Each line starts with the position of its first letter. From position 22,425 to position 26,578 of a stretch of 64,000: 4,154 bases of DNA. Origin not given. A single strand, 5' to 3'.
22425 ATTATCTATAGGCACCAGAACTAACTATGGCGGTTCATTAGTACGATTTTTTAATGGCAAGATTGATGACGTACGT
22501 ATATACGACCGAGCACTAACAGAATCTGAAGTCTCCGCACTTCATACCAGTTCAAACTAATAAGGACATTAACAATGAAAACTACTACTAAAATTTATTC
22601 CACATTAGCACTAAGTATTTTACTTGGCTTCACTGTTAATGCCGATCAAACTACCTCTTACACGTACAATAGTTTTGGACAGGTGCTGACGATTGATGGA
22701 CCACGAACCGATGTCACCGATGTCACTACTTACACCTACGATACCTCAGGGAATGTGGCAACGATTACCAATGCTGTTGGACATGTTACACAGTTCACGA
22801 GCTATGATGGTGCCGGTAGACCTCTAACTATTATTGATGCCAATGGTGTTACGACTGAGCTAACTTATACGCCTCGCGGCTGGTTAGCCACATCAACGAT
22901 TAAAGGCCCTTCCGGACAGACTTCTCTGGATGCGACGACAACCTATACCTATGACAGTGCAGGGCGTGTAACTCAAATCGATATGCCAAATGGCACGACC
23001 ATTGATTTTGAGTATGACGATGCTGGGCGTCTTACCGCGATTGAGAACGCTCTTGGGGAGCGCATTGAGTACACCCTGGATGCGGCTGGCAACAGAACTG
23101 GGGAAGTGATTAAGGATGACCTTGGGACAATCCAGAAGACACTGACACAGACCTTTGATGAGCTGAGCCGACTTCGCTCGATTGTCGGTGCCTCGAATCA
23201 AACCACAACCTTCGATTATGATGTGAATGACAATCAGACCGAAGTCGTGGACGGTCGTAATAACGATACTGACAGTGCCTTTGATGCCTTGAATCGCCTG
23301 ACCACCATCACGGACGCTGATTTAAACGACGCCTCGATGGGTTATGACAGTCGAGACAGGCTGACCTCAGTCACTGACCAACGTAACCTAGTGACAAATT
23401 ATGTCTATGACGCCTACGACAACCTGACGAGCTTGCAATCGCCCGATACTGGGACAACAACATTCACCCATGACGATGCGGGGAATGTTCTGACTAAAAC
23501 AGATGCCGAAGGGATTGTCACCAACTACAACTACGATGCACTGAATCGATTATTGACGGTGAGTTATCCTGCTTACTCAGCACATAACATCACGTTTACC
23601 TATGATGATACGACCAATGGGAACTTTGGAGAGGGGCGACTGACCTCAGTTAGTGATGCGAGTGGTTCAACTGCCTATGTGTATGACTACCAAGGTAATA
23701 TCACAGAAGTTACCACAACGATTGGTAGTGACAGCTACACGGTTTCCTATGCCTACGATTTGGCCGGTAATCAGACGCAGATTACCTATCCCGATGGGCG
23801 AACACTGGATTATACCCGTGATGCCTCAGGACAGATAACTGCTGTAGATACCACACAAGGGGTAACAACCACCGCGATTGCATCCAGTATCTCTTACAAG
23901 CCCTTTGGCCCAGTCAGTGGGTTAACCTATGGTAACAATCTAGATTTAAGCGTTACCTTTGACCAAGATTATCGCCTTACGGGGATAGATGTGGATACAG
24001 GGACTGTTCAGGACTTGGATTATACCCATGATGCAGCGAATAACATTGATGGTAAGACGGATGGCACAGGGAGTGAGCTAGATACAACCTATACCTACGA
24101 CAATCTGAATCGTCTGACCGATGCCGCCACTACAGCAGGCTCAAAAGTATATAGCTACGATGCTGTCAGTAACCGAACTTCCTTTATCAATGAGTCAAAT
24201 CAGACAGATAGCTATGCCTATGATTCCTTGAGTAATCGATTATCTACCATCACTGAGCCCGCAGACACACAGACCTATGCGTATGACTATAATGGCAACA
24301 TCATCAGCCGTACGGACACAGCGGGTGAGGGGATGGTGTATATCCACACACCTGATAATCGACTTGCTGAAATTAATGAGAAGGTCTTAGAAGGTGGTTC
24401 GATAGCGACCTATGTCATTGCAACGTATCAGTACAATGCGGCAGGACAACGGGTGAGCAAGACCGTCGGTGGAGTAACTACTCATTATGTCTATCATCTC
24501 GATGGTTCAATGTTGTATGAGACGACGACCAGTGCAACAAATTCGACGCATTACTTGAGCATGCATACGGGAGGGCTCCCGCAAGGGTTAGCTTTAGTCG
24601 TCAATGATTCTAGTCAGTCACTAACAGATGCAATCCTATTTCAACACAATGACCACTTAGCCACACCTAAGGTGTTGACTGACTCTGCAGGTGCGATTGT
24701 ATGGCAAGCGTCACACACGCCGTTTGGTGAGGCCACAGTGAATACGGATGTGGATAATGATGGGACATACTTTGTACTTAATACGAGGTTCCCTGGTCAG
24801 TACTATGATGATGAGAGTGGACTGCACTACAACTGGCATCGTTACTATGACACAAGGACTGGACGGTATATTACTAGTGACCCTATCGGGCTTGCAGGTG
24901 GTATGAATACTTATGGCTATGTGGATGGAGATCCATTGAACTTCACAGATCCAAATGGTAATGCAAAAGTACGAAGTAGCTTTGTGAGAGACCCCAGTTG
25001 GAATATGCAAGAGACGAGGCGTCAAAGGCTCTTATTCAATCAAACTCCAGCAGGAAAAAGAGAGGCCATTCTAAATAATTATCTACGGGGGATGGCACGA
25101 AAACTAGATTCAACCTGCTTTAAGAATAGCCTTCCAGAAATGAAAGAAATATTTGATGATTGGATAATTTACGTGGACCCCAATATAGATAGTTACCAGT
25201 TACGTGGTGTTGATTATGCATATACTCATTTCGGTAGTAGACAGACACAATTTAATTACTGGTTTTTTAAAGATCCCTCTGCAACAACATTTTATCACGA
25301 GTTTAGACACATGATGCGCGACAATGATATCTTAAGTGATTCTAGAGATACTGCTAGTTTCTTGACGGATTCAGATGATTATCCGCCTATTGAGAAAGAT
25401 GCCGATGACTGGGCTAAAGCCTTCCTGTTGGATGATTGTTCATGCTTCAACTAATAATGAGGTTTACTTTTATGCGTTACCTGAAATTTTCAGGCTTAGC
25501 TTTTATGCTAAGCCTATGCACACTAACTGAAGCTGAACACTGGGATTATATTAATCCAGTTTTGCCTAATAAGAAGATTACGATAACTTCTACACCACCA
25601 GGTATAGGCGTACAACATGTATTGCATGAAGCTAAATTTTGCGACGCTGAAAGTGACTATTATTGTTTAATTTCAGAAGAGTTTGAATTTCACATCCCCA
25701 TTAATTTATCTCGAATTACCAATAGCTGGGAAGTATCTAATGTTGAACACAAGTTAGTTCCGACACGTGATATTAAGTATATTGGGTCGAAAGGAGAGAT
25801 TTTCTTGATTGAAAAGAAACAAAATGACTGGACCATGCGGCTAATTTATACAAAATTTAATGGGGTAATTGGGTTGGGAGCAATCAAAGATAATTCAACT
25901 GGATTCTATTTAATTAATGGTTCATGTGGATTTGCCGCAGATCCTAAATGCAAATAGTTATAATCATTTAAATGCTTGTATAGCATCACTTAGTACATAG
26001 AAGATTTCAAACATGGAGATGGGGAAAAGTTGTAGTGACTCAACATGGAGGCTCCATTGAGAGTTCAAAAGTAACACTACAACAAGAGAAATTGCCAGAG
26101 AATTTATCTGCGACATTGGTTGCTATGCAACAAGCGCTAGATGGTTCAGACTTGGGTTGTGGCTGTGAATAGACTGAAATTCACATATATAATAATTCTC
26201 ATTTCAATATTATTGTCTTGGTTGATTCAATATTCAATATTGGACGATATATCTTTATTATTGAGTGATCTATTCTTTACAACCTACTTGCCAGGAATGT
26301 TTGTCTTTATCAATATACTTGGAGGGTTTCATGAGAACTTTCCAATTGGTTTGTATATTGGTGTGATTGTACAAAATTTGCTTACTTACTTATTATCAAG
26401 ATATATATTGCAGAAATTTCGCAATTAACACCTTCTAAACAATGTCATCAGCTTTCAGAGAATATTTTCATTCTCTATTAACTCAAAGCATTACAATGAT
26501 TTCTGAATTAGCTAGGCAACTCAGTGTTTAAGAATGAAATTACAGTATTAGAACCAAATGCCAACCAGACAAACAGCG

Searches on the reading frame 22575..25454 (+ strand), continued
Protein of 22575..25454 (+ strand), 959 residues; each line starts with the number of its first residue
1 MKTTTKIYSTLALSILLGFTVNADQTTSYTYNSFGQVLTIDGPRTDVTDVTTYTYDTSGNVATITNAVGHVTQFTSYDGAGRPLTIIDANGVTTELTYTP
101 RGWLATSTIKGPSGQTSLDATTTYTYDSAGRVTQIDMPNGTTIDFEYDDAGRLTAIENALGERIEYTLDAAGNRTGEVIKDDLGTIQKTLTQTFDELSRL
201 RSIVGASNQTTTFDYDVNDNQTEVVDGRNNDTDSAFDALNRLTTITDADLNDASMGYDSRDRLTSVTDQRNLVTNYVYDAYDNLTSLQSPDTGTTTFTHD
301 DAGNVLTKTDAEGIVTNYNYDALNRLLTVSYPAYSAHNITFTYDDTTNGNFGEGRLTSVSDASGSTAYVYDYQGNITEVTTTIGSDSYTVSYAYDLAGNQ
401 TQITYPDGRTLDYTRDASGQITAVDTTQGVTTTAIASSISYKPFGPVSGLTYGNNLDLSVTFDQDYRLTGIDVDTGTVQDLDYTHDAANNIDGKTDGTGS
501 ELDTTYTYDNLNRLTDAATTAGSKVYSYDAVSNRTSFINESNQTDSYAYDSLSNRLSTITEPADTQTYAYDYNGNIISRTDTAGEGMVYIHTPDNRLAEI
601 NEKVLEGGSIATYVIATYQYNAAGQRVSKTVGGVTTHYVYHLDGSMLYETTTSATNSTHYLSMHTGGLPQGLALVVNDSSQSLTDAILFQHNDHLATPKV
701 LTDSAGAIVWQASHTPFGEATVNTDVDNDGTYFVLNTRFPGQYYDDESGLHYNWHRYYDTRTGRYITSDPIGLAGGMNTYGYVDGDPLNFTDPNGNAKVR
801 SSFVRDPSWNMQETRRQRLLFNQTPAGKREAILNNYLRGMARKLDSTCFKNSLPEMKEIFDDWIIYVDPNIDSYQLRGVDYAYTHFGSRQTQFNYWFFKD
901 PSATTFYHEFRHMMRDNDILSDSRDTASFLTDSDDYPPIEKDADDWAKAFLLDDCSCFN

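Call 83: fold_search(model_id=the predicted structure, library=pdb)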
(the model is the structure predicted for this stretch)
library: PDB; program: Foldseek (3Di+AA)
matches with E <= 10: 805; with E <= 0.001: 96
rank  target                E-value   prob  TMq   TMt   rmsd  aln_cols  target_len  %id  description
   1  8uxt                  1.3e-49  1.00  0.40  0.28  15.8       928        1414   20  Acinetobacter baumannii Tse15 Rhs effector, toxin cleavage mutant (D1369N, D1391N) (released 2024-10-09)
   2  8uy4_A                6.3e-47  1.00  0.27  0.21  18.4       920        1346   19  Acinetobacter baumannii Tse15 Rhs effector (released 2024-10-09)
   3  7q97_A                1.4e-46  1.00  0.27  0.25  20.1       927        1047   20  Structure of the bacterial type VI secretion system effector RhsA. (released 2021-12-22)
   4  7pq5                  3.2e-46  1.00  0.41  0.38  14.9       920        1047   20  Photorhabdus laumondii T6SS-associated Rhs protein carrying the Tre23 toxin domain (released 2021-12-01)
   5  8qjc                  1.5e-45  1.00  0.45  0.41  12.3       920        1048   19  T6SS-linked Rhs repeat protein - Salmonella bongori Rhs-core domain with toxin domain (released 2024-09-25)
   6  8qjb_A                1.5e-45  1.00  0.22  0.21  24.2       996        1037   18  T6SS-linked Rhs repeat protein - Salmonella bongori Rhs-core domain extended N-terminus (released 2024-09-25)
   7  8qja_A                2.3e-45  1.00  0.66  0.62   4.5       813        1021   22  T6SS-linked Rhs repeat protein - Advenella mimigardefordensis VgrG-Rhs core (released 2024-09-25)
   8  8qja_D                2.9e-45  1.00  0.65  0.61   5.0       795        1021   22  T6SS-linked Rhs repeat protein - Advenella mimigardefordensis VgrG-Rhs core (released 2024-09-25)
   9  8qjd_B                5.6e-45  1.00  0.54  0.50  11.9       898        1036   20  T6SS-linked Rhs repeat protein - Salmonella bongori Rhs-core domain (released 2024-09-25)
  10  8qja_C                5.6e-45  1.00  0.26  0.25  20.1       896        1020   19  T6SS-linked Rhs repeat protein - Advenella mimigardefordensis VgrG-Rhs core (released 2024-09-25)
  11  8cp6_B                1.3e-44  1.00  0.48  0.43  11.7       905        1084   20  Type six secretion system exported effector 5 (Tse5) (released 2023-12-06)
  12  8qja_B                1.5e-44  1.00  0.25  0.24  18.4       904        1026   20  T6SS-linked Rhs repeat protein - Advenella mimigardefordensis VgrG-Rhs core (released 2024-09-25)
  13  8h8b                  2.5e-42  1.00  0.30  0.28  18.1       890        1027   21  Type VI secretion system effector RhsP in its pre-autoproteolysis and monomeric form (released 2023-01-18)
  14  8h8a_A                2.1e-41  1.00  0.33  0.33  18.8       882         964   21  Type VI secretion system effector RhsP in its post-autoproteolysis and monomeric form (released 2023-01-18)
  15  9ifo_A                2.8e-41  1.00  0.53  0.38   8.3       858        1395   20  Structure of Teneurin-Like Protein (TLP) (released 2026-03-11)
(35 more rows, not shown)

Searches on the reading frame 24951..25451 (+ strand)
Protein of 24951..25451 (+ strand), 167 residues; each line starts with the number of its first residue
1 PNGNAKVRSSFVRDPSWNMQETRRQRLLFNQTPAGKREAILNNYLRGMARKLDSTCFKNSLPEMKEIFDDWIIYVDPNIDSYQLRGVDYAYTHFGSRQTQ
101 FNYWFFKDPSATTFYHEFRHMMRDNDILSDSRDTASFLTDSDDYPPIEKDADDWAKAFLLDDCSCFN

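Call 25: search_protein_families(library=pfam, proteins=[window:24960-25451:+], max_evalue=5)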
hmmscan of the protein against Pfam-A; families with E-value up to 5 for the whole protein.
seq(164 aa): 0 families

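Call 42: search_solved_structures(query=window:24960-25451:+, max_evalue=10, show_alignments=2)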
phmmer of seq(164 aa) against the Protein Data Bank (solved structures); distinct sequences matched with E-value up to 10: 2.
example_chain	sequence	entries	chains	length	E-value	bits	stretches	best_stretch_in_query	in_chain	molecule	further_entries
2cay_A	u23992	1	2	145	0.98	12.4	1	69-132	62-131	VACUOLAR PROTEIN SORTING PROTEIN 36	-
9lft_A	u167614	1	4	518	1.4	11.9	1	85-108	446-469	4-Hydroxyphenylacetate-3-monooxygenase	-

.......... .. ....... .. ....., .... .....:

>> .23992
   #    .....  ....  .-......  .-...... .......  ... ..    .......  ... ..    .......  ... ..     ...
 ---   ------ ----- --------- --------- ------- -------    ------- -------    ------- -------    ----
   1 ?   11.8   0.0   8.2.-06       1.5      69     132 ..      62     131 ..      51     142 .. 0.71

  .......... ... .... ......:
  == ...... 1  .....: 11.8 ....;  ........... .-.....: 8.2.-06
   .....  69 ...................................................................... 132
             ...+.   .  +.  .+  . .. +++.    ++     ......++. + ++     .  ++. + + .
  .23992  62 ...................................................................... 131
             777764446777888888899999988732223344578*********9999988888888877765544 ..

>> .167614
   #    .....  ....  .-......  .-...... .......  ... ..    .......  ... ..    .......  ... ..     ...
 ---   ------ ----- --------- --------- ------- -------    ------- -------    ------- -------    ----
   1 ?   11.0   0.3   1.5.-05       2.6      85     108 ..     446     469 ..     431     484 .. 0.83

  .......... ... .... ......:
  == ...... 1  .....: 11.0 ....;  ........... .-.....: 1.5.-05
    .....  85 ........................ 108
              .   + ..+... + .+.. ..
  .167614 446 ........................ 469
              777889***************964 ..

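Call 57: search_protein_representatives(protein=window:24951-25451:+)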
Query: 167 residues. Proteins with E-value up to 0.001 (for the whole library): 53; up to 1e-10: 27; up to 1e-30: 1. The best 53 are listed.
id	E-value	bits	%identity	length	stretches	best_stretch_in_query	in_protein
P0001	4.0e-111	384.7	100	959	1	1-167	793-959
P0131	5.3e-26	107.7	42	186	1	3-159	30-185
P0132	5.3e-25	104.4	39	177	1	25-165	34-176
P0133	8.9e-25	103.7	44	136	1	32-165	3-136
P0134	1.2e-20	90.2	44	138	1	31-167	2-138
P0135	2.6e-20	89.2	42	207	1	33-165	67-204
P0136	3.4e-19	85.5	38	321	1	25-165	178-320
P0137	2.9e-18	82.5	42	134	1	47-165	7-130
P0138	3.6e-17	78.9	47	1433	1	36-165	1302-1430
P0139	4.9e-16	75.2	37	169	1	33-165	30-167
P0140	1.2e-15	73.9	40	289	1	35-165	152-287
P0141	2.3e-15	73.0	41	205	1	34-165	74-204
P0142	2.8e-15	72.8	44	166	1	36-165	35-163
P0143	3.0e-15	72.6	42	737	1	46-167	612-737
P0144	3.1e-15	72.6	39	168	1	56-165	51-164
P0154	1.2e-11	61.0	45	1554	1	58-165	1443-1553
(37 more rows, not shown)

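Call 64: find_encoding_contigs(protein=P0138, flank=4000, max_places=3)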
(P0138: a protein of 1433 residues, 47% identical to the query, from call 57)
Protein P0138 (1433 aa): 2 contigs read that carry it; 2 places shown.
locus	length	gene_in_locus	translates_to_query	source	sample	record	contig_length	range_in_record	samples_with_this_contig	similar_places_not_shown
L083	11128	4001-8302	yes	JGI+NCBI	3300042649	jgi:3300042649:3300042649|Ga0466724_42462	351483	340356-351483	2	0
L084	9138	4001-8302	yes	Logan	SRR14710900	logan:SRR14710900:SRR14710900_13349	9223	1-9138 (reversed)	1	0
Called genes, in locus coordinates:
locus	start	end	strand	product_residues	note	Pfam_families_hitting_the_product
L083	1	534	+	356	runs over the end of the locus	PF02275:CBAH, PF03417:AAT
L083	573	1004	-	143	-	-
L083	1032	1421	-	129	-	PF00903:Glyoxalase, PF12681:Glyoxalase_2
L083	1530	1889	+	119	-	PF01816:LRV (faint)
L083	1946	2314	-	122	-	-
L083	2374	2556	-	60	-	-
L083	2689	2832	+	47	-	-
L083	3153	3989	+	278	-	-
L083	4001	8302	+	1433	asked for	PF05593:RHS_repeat (faint), PF25023:TEN_YD-shell, PF03527:RHS (faint), PF25023:TEN_YD-shell (weak)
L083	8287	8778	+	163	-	-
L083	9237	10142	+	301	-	PF00291:PALP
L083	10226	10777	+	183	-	PF14803:Zn_ribbon_Nudix, PF00293:NUDIX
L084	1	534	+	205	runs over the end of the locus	?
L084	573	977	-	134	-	-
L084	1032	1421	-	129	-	PF00903:Glyoxalase, PF12681:Glyoxalase_2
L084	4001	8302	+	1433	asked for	PF05593:RHS_repeat (faint), PF25023:TEN_YD-shell, PF03527:RHS (faint), PF25023:TEN_YD-shell (weak)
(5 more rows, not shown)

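Call 65: find_encoding_contigs(protein=P0154, flank=4000, max_places=3)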
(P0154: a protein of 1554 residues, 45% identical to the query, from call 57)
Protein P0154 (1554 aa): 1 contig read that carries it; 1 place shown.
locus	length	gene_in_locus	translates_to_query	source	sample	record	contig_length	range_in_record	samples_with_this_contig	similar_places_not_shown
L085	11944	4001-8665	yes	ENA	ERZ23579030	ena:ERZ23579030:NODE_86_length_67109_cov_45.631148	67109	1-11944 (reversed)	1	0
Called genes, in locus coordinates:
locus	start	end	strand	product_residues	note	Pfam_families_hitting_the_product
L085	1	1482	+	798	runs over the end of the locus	PF07660:STN (faint), PF03958:Secretin_N, PF00263:Secretin, PF00963:Cohesin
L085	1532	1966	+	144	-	-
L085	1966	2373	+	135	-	PF07963:N_methyl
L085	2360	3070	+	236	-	-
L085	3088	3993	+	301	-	PF00581:Rhodanese (weak)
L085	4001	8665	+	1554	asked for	PF25023:TEN_YD-shell (weak), PF05593:RHS_repeat, PF25023:TEN_YD-shell (weak), PF05593:RHS_repeat (weak), PF25023:TEN_YD-shell, PF05593:RHS_repeat, PF25023:TEN_YD-shell, PF03527:RHS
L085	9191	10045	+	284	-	PF01841:Transglut_core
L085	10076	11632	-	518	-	PF13541:ChlI, PF01078:Mg_chelatase, PF00158:Sigma54_activat (faint), PF07728:AAA_5, PF00493:MCM, PF13335:Mg_chelatase_C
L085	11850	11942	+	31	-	?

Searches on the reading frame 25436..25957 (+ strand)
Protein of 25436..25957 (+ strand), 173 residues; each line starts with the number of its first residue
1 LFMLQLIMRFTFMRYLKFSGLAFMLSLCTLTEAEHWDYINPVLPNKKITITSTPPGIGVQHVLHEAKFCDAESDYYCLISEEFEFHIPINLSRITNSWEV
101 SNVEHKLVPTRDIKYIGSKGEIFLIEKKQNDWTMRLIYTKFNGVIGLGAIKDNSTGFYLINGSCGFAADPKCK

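Call 5: search_protein_families(library=pfam, proteins=[window:25436-25957:+], max_evalue=0.01)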
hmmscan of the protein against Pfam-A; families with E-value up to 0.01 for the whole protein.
window:25436-25957:+ (173 aa): 0 families

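Call 25: search_protein_families(library=pfam, proteins=[window:25436-25957:+], max_evalue=5)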
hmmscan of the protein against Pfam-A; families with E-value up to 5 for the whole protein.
window:25436-25957:+ (173 aa): 1 family
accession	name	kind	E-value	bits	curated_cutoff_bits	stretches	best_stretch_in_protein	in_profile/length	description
PF25463.1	DUF7899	-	0.069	12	70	1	77-133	193-247/410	Domain of unknown function (DUF7899)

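Call 60: search_protein_families(library=ncbifam, proteins=[window:25436-25957:+], max_evalue=0.001)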
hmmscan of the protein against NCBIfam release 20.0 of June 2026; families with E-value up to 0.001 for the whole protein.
window:25436-25957:+ (173 aa): 0 families

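Call 84: find_encoding_contigs(protein=window:25457-25957:+, flank=10000, max_places=4)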
Protein window:25457-25957:+ (166 aa): no gene with exactly this product is on record in the collection.

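Call 86: find_encoding_contigs(protein=window:25472-25957:+, flank=10000, max_places=4)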
Protein window:25472-25957:+ (161 aa): 1 contig read that carries it; 1 place shown.
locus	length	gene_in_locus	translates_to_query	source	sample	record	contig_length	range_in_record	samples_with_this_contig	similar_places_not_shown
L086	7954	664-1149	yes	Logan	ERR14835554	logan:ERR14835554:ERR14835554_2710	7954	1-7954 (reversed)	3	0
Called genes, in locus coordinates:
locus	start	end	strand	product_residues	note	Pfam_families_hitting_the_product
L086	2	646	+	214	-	?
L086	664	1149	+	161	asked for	-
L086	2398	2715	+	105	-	-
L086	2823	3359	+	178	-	-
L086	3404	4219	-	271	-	PF18167:Sa_NUDIX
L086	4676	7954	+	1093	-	?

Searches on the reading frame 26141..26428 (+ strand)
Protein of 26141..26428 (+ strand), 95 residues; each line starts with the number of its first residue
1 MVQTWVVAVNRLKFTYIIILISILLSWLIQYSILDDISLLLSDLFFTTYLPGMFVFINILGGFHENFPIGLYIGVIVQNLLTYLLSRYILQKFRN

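Call 25: search_protein_families(library=pfam, proteins=[window:26141-26428:+], max_evalue=5)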
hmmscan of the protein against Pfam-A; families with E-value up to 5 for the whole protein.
window:26141-26428:+ (95 aa): 0 families

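Call 48: find_encoding_contigs(protein=window:26141-26428:+, flank=10000, max_places=6)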
Protein window:26141-26428:+ (95 aa): no gene with exactly this product is on record in the collection.
